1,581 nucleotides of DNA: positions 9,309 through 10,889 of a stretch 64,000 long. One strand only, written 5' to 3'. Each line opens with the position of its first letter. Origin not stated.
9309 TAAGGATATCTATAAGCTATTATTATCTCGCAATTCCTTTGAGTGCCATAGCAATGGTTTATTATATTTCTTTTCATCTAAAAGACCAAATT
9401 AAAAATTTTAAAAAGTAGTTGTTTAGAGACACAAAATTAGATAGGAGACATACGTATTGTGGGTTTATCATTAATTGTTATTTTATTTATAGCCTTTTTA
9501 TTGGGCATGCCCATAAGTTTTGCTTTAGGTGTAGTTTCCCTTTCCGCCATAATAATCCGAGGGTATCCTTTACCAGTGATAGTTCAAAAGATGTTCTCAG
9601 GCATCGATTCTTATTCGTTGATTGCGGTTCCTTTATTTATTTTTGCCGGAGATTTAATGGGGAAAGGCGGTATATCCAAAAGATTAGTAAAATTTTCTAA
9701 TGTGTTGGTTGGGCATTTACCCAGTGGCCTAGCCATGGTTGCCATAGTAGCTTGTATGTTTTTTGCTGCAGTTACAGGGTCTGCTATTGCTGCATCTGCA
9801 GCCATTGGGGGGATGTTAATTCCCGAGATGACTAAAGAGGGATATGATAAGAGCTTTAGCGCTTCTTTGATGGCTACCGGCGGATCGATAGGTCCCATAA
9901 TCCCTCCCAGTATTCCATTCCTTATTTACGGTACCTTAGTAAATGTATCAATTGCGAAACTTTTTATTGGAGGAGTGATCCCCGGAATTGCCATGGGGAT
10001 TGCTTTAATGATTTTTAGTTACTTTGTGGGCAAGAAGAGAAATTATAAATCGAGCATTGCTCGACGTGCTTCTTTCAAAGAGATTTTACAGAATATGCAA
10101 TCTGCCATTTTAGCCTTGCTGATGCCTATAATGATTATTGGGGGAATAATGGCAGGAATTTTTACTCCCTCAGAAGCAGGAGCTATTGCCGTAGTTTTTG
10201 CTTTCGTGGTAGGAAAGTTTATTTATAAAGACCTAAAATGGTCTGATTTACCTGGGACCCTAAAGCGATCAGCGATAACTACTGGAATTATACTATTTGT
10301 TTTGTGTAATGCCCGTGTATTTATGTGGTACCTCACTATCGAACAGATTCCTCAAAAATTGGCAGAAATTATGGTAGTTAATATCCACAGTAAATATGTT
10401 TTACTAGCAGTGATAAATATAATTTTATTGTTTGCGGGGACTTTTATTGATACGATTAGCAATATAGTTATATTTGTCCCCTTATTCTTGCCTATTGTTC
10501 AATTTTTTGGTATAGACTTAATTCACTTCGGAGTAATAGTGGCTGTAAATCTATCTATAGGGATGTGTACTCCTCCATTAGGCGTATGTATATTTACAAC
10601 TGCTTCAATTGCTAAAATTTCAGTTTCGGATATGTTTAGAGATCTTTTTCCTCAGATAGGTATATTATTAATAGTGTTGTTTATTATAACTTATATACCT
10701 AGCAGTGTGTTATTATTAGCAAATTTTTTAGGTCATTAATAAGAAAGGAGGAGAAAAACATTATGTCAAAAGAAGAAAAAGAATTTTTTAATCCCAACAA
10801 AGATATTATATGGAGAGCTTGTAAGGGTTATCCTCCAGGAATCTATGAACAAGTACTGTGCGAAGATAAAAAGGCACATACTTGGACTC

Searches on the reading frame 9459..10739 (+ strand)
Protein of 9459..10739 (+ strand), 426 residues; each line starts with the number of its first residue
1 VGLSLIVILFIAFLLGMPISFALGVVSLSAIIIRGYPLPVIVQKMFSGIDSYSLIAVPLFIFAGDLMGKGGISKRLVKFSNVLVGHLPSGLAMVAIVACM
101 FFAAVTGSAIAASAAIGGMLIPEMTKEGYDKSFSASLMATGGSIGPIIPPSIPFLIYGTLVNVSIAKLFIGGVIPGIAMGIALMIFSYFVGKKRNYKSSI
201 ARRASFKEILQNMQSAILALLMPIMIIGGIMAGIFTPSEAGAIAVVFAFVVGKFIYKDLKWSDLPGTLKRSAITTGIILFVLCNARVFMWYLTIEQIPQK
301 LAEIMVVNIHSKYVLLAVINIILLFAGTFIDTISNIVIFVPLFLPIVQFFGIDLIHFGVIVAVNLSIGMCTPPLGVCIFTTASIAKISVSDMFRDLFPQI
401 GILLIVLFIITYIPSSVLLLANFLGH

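Call 23: search_protein_families(library=pfam, proteins=[window:9459-10739:+])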
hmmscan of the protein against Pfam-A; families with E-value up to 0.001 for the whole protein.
window:9459-10739:+ (426 aa): 1 family
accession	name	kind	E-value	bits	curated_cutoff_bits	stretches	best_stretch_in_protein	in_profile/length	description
PF06808.19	DctM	-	6.5e-116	388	23.8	1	6-414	1-411/413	Tripartite ATP-independent periplasmic transporter, DctM component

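Call 47: find_homologous_proteins(query=window:9459-10739:+, max_evalue=1e-50)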
Query window:9459-10739:+ (426 aa): 6555 proteins with E <= 1e-50 among 8000 candidates; the best 120 are listed.
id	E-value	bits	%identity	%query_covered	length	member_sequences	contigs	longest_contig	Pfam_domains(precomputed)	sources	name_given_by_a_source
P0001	2.1e-244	829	93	100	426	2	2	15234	PF06808.19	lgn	-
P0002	3.4e-244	828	93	100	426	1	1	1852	PF06808.19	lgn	-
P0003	2.2e-237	806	92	100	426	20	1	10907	PF06808.19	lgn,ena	-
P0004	9.3e-234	794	91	100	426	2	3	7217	PF06808.19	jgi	-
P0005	2.0e-204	697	79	99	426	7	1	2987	PF06808.19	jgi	-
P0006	7.0e-203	692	78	99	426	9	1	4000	PF06808.19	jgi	-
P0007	2.5e-202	690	78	99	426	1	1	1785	PF06808.19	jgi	jgi:C4-dicarboxylate transporter DctM subunit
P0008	1.4e-198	678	75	99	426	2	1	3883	PF06808.19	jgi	-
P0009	3.1e-180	618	69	99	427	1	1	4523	PF06808.19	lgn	-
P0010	7.6e-179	613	67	99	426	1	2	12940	PF06808.19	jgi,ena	-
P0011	1.7e-178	612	66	99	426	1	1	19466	PF06808.19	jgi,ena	-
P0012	4.7e-176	604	68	99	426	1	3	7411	PF06808.19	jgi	-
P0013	1.1e-166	573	64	100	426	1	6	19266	PF06808.19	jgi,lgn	jgi:C4-dicarboxylate transporter, DctM subunit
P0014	1.6e-159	549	60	100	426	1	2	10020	PF06808.19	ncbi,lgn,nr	ncbi:MAG: TRAP transporter large permease [Firmicutes bacterium]|nr:TRAP transporter large permease 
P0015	2.3e-159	549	60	100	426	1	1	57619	PF06808.19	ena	-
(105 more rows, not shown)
